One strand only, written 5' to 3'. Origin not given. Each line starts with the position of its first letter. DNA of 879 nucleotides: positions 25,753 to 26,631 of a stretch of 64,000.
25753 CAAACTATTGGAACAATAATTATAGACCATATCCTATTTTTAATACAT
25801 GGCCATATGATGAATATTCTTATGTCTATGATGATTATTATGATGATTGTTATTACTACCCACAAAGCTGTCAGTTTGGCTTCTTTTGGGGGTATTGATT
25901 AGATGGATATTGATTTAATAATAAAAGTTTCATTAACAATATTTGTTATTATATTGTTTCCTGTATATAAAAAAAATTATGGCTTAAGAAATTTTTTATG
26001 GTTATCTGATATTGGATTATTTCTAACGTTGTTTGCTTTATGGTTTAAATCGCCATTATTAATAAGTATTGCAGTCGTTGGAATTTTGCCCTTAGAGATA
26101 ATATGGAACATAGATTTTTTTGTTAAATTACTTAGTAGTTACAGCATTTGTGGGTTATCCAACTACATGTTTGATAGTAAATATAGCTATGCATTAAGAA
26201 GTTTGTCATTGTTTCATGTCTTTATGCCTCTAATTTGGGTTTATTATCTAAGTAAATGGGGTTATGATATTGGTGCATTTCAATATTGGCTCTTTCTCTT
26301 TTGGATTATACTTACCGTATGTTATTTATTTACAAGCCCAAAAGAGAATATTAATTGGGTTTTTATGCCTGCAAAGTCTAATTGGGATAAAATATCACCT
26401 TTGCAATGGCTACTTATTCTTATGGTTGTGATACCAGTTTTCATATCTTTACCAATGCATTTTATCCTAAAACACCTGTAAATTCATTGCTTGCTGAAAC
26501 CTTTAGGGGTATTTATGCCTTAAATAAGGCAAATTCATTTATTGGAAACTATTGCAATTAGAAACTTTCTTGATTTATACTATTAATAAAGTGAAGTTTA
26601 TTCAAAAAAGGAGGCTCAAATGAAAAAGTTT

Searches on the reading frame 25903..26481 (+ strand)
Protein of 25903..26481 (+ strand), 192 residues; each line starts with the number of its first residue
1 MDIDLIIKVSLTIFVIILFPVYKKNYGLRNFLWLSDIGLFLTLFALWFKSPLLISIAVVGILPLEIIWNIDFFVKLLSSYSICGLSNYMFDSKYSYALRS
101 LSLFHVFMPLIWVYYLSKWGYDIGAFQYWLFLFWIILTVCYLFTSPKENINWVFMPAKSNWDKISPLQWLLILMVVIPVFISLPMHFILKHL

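Call 6: search_protein_families(library=pfam, proteins=[window:25903-26481:+], max_evalue=0.01)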
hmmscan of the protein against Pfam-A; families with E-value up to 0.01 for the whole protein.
window:25903-26481:+ (192 aa): 0 families

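Call 22: search_protein_families(library=pfam, proteins=[window:25903-26481:+], max_evalue=10)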
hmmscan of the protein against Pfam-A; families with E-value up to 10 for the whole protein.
window:25903-26481:+ (192 aa): 0 families

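Call 47: search_protein_families(library=ncbifam, proteins=[window:25903-26478:+], max_evalue=1)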
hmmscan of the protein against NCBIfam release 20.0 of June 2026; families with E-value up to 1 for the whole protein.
window:25903-26478:+ (192 aa): 1 family
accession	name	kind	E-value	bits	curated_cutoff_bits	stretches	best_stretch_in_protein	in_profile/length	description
TIGR01411.1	tatAE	subfamily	0.25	11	53.9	1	164-180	2-18/47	twin-arginine translocase TatA/TatE family subunit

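Call 54: find_homologous_proteins(query=window:25903-26478:+, max_evalue=0.001)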
Query window:25903-26478:+ (192 aa): 181 proteins with E <= 0.001 among 230 candidates; the best 120 are listed.
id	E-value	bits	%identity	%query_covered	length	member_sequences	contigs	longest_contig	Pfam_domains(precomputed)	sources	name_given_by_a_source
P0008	2.7e-118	411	100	100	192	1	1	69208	-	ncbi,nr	ncbi:MAG: hypothetical protein P4L22_01700 [Candidatus Babeliales bacterium]|nr:hypothetical protein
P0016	8.6e-76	273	71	100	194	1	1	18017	-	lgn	-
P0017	7.5e-66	240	59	96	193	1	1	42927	-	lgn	-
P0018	2.4e-63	232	61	98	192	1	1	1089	-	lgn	-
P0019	3.7e-63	231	55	98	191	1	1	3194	-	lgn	-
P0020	4.2e-63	231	59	94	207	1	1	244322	-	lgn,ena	-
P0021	2.4e-61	225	58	97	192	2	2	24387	-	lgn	-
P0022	6.3e-61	224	58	93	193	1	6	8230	-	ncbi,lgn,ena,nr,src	ncbi:MAG TPA: hypothetical protein VJN02_00040 [Gammaproteobacteria bacterium]|nr:hypothetical prote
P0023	2.0e-60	222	56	100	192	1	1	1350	-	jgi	-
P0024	8.7e-60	220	57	98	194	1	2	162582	-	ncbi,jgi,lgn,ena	jgi:hypothetical protein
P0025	1.2e-59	220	57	99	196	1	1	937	-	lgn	-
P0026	2.6e-59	219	56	99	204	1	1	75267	-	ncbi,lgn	-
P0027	3.9e-59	218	51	97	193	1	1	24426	-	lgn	-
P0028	3.5e-58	215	57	99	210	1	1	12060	-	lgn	-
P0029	4.4e-58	215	56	97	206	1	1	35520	-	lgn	-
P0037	2.1e-56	209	57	97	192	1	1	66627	-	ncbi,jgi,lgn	-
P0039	2.2e-55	206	55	97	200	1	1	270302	-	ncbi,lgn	ncbi:MAG: hypothetical protein WDZ41_02500 [Candidatus Babeliales bacterium]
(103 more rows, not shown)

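Call 55: find_encoding_contigs(protein=P0016, flank=10000, max_places=3)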
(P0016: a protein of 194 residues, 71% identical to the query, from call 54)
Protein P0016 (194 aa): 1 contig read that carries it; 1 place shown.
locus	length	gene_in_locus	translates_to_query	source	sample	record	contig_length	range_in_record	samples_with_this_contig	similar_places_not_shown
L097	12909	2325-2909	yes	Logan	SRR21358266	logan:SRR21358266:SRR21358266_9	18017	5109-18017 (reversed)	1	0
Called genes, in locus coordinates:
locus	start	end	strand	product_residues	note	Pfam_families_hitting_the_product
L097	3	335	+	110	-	?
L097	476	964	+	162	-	PF00210:Ferritin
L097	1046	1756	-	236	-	PF18306:LDcluster4, PF03641:Lysine_decarbox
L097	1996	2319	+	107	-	-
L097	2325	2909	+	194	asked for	-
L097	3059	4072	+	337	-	-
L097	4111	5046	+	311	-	-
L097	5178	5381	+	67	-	PF04070:DUF378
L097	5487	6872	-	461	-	PF00171:Aldedh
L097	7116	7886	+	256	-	PF06966:DUF1295, PF02544:Steroid_dh, PF04191:PEMT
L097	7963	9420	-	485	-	-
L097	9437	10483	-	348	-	PF00930:DPPIV_N (faint), PF14583:Pectate_lyase22 (faint), PF26549:Tricorn_N, PF23381:Beta-prop_IFT122_1st (faint), PF26549:Tricorn_N, PF26550:Tricorn_2nd, PF26549:Tricorn_N, PF07676:PD40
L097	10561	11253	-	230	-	-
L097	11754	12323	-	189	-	PF07690:MFS_1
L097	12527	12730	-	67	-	-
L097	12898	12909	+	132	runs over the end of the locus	-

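Call 56: find_encoding_contigs(protein=P0017, flank=10000, max_places=3)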
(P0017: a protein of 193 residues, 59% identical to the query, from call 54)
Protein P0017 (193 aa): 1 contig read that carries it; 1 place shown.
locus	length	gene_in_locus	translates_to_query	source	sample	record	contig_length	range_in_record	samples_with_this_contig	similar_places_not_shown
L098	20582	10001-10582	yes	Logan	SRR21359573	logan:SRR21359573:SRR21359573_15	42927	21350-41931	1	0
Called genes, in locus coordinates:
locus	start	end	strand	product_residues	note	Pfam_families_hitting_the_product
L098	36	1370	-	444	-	PF05139:Erythro_esteras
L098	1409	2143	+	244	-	PF00156:Pribosyltran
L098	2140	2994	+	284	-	PF13793:Pribosyltran_N, PF00156:Pribosyltran, PF14681:UPRTase (weak), PF14572:Pribosyl_synth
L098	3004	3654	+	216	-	PF20408:Abhydrolase_11 (weak)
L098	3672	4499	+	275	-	PF01149:Fapy_DNA_glyco, PF06831:H2TH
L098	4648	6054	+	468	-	PF01209:Ubie_methyltran, PF03848:TehB, PF13489:Methyltransf_23, PF05175:MTS, PF05219:DREV, PF08241:Methyltransf_11, PF08242:Methyltransf_12, PF13649:Methyltransf_25, +5 more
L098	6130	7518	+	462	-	PF00149:Metallophos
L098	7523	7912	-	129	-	PF01741:MscL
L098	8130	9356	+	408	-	PF04851:ResIII, PF00270:DEAD, PF00271:Helicase_C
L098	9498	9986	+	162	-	PF00210:Ferritin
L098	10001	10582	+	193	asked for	-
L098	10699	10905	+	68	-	PF04070:DUF378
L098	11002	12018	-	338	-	PF01625:PMSR, PF01641:SelR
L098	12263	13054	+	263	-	PF01145:Band_7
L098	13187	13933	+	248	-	PF06966:DUF1295, PF02544:Steroid_dh, PF04191:PEMT (weak)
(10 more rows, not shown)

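Call 57: find_encoding_contigs(protein=P0039, flank=10000, max_places=3)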
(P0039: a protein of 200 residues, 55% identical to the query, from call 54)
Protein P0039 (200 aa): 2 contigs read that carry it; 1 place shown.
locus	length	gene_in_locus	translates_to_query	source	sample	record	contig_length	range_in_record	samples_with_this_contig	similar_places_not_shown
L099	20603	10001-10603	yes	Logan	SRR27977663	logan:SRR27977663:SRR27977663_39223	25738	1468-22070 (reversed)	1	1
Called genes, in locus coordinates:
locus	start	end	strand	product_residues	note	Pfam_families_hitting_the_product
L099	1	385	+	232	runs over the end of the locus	PF00005:ABC_tran, PF13304:AAA_21 (faint)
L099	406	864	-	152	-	PF01035:DNA_binding_1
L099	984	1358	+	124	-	PF00542:Ribosomal_L12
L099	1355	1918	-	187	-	PF03729:DUF308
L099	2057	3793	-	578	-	PF00933:Glyco_hydro_3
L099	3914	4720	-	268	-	-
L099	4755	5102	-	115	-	PF03721:UDPG_MGDP_dh_N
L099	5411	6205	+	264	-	PF01435:Peptidase_M48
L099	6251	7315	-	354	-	PF01625:PMSR, PF01641:SelR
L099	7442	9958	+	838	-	PF00690:Cation_ATPase_N, PF00122:E1-E2_ATPase, PF08282:Hydrolase_3 (faint), PF00702:Hydrolase, PF12710:HAD (weak), PF00689:Cation_ATPase_C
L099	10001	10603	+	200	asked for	-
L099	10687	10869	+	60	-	-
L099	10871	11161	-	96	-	-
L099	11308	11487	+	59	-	-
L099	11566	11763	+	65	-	-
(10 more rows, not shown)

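Call 60: find_encoding_contigs(protein=P0028, flank=10000, max_places=3)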
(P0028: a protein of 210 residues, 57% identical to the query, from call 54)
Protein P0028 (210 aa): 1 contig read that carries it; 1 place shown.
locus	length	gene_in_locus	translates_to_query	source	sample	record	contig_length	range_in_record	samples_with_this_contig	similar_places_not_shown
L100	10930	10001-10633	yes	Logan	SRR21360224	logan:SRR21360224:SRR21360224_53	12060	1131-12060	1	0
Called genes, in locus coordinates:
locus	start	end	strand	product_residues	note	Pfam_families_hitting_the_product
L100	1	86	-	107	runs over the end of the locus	PF05973:Gp49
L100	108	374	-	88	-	-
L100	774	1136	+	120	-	-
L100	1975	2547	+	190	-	-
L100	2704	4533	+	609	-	PF17010:DUF5092, PF24807:WD40_CDC20-Fz, PF25174:Beta-prop_THOC3, PF23414:Beta-prop_EML_2, PF25168:Beta-prop_WDR36-Utp21_2nd, PF25173:Beta-prop_WDR3_1st, PF24814:WD40_Prp19, PF25175:Beta-prop_WDR5, +15 more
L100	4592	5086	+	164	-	-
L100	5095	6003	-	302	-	PF01728:FtsJ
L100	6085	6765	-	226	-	PF01027:Bax1-I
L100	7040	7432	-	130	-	PF01741:MscL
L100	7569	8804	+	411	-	PF04851:ResIII, PF00270:DEAD, PF13245:AAA_19 (faint), PF00271:Helicase_C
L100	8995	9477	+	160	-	PF00210:Ferritin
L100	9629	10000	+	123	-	-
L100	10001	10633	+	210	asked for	-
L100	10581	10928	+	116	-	?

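Call 61: find_encoding_contigs(protein=P0021, flank=10000, max_places=3)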
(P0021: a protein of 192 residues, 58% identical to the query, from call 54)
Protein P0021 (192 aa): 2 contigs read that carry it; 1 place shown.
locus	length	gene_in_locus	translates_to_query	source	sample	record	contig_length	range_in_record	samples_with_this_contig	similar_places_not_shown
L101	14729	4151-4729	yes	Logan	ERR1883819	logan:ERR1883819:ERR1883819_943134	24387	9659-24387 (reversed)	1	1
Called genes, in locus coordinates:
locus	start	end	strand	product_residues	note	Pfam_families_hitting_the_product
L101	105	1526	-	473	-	PF00587:tRNA-synt_2b, PF03129:HGTP_anticodon, PF09180:ProRS-C_1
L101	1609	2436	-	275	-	-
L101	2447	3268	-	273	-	PF12796:Ank_2 (weak)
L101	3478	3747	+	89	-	-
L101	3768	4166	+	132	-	PF12643:MazG-like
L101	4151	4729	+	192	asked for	-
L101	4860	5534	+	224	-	-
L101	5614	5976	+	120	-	-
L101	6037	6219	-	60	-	PF20106:DUF6496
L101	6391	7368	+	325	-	PF12146:Hydrolase_4 (faint)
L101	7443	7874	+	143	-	-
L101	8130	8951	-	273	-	PF00149:Metallophos, PF13277:YmdB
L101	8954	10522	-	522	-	PF12072:RNase_Y_N, PF22891:KH_PNO1_2nd (faint), PF00013:KH_1, PF01966:HD, PF08668:HDOD (weak)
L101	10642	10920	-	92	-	PF05164:ZapA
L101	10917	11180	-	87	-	-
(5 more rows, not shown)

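Call 69: search_protein_families(library=pfam, proteins=[L097:4111-5043:+, L097:3059-4069:+, L097:3749-4069:+, L097:4720-5043:+, L097:1996-2316:+, L100:9629-9997:+], max_evalue=10)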
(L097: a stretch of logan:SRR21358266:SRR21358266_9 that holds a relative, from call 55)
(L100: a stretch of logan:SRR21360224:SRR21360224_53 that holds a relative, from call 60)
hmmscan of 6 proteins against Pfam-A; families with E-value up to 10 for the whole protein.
L097:4111-5043:+ (311 aa): 0 families

L097:3059-4069:+ (337 aa): 2 families
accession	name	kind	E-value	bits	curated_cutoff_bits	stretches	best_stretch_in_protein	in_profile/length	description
PF17898.6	GerD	-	0.0058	17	29.5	1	276-333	35-91/114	Spore germination GerD central core domain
PF16021.10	PDCD7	-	0.46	10.1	27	1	218-254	98-134/306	Programmed cell death protein 7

L097:3749-4069:+ (107 aa): 3 families
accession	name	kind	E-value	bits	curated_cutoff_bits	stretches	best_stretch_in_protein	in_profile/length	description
PF17898.6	GerD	-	0.00093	19.6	29.5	1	43-103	30-91/114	Spore germination GerD central core domain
PF05524.18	PEP-utilisers_N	-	0.045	14.3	24.4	1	33-80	35-89/121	PEP-utilising enzyme, N-terminal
PF03792.18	PBC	-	0.047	14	25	1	7-89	57-142/181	PBC domain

L097:4720-5043:+ (108 aa): 0 families

L097:1996-2316:+ (107 aa): 0 families

L100:9629-9997:+ (123 aa): 0 families

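Call 76: find_encoding_contigs(protein=P0026, flank=6000, max_places=2)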
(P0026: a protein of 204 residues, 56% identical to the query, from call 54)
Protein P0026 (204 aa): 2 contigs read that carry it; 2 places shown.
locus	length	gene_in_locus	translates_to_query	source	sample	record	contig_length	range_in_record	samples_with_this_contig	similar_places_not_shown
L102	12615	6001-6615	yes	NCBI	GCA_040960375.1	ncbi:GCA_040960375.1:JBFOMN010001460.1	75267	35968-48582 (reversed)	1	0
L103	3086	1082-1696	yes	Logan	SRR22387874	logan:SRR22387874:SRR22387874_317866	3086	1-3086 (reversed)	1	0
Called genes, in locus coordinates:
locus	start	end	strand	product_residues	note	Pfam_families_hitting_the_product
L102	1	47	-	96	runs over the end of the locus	PF22600:MTPAP-like_central (weak), PF01909:NTP_transf_2, PF18765:Polbeta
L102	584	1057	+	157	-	-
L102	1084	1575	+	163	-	-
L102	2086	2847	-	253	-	PF01351:RNase_HII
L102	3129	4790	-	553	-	PF24814:WD40_Prp19, PF24817:WD40_WDHD1_1st, PF25173:Beta-prop_WDR3_1st, PF23381:Beta-prop_IFT122_1st, PF25174:Beta-prop_THOC3, PF25173:Beta-prop_WDR3_1st, PF25175:Beta-prop_WDR5, PF24807:WD40_CDC20-Fz, +28 more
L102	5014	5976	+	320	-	-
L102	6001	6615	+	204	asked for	-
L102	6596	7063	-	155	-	-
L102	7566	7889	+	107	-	-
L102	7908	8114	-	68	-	-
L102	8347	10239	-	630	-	PF02518:HATPase_c, PF13589:HATPase_c_3, PF01119:DNA_mis_repair, PF08676:MutL_C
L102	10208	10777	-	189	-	PF05137:PilN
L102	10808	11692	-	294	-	PF17827:PrmC_N, PF05971:Methyltransf_10 (weak), PF01170:UPF0020 (weak), PF05175:MTS, PF06325:PrmA, PF13847:Methyltransf_31, PF08242:Methyltransf_12, PF13649:Methyltransf_25, +3 more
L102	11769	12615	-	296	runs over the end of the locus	PF02881:SRP54_N, PF13401:AAA_22 (faint), PF20720:nSTAND3 (faint), PF13207:AAA_17 (faint), PF13604:AAA_30 (weak), PF00448:SRP54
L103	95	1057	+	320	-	-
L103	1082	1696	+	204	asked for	-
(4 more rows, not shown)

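Call 77: find_encoding_contigs(protein=P0037, flank=6000, max_places=2)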
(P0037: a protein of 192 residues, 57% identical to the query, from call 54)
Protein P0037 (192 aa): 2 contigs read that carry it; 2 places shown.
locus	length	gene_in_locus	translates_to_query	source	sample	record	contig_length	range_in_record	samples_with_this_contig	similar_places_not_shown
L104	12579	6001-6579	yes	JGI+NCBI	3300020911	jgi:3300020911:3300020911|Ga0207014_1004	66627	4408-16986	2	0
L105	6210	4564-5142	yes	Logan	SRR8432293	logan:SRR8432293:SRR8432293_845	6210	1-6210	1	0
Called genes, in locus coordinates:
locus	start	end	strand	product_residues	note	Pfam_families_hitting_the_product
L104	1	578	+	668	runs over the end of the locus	PF17164:DUF5122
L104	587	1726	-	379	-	-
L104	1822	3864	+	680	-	PF17164:DUF5122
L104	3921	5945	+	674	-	PF17164:DUF5122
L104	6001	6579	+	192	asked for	-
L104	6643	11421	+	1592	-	-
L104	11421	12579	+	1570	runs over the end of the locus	-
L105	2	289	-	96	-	?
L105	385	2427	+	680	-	PF17164:DUF5122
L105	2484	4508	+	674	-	PF17164:DUF5122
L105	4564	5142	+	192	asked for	-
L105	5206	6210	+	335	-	?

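Call 83: find_encoding_contigs(protein=P0023, flank=3000, max_places=3)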
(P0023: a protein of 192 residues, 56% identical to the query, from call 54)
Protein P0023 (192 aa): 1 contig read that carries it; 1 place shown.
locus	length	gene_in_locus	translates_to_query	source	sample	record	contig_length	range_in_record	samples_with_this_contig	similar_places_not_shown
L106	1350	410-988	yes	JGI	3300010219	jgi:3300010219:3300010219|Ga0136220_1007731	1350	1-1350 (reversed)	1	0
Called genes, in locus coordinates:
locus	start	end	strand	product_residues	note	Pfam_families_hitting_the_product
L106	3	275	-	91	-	?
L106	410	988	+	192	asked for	-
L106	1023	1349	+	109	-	?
